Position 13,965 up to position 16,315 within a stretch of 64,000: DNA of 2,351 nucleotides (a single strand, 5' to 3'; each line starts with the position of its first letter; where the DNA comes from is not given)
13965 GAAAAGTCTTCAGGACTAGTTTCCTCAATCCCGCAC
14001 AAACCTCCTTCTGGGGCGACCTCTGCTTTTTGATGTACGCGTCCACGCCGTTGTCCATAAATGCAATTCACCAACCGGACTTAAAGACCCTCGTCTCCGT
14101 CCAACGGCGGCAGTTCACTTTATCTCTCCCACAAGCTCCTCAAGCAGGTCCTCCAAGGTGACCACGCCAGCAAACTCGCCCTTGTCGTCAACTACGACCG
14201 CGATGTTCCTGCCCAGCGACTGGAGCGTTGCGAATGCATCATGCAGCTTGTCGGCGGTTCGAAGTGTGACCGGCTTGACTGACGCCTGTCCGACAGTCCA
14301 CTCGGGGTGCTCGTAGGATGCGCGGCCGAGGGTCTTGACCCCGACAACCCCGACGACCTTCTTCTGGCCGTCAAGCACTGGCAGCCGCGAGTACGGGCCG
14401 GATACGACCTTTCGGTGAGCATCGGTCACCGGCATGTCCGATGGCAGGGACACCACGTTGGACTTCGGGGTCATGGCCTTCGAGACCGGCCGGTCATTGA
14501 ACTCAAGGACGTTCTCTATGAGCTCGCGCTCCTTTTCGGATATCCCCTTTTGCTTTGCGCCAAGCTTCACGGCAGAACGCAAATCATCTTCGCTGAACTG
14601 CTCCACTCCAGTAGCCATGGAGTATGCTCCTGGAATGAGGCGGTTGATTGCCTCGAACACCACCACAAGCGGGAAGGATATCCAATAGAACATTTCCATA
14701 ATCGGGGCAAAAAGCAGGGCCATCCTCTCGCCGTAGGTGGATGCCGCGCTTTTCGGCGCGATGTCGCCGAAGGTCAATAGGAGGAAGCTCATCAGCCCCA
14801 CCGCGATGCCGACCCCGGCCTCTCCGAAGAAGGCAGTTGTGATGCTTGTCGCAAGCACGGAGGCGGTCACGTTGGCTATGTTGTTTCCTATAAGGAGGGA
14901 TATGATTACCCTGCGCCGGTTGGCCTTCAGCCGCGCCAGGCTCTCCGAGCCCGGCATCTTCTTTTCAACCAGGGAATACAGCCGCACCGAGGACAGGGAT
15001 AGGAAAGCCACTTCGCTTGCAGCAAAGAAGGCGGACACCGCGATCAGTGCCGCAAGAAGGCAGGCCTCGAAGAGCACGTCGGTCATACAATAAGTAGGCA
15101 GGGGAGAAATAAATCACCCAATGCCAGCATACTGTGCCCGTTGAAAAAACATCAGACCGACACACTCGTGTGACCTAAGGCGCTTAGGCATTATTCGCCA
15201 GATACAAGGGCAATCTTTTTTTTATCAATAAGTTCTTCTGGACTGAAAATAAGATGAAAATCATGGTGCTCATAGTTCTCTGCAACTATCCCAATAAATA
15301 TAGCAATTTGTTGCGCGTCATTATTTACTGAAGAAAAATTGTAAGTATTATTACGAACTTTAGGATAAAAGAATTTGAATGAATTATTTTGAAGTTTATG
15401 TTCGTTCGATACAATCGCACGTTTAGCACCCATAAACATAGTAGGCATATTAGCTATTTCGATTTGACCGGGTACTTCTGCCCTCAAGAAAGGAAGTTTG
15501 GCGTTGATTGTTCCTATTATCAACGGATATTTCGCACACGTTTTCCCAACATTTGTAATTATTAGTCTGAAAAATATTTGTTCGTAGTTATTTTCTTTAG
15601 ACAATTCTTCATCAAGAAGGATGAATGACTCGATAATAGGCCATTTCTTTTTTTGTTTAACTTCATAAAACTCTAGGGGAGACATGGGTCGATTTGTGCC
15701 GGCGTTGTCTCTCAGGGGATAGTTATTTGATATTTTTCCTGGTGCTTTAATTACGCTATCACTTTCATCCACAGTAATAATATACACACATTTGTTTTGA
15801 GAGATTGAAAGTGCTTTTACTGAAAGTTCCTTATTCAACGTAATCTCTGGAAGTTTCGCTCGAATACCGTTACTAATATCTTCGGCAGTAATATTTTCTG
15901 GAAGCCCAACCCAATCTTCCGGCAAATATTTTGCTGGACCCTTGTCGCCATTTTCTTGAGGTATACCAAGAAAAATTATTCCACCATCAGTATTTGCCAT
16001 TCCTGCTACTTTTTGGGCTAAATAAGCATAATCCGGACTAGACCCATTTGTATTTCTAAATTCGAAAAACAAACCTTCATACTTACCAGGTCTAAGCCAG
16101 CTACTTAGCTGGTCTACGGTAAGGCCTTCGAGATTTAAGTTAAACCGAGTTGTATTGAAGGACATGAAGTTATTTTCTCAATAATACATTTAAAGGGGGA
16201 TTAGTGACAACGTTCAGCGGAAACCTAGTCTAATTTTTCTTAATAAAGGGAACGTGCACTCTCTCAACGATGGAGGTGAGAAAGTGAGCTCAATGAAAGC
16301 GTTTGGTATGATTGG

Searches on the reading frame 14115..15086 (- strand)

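Call 44: search_protein_families(library=pfam, proteins=[window:14115-15086:-], max_evalue=0.001)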
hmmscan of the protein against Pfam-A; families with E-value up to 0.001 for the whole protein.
window:14115-15086:- (323 aa): 2 families
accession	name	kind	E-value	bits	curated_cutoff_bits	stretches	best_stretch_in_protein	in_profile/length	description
PF01595.25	CNNM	-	9.6e-43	146.4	28.4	1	11-186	3-181/181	Cyclin M transmembrane N-terminal domain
PF00571.33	CBS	-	5.4e-18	65.5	24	2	205-253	5-51/57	CBS domain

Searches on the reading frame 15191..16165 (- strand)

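Call 44: search_protein_families(library=pfam, proteins=[window:15191-16165:-], max_evalue=0.001)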
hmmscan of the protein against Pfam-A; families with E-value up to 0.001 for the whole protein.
window:15191-16165:- (324 aa): 1 family
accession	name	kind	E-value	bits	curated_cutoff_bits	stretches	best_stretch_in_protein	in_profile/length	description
PF04326.19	SLFN_AlbA_2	-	2.2e-06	28.6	25.3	1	30-139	1-97/118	Schlafen, AlbA_2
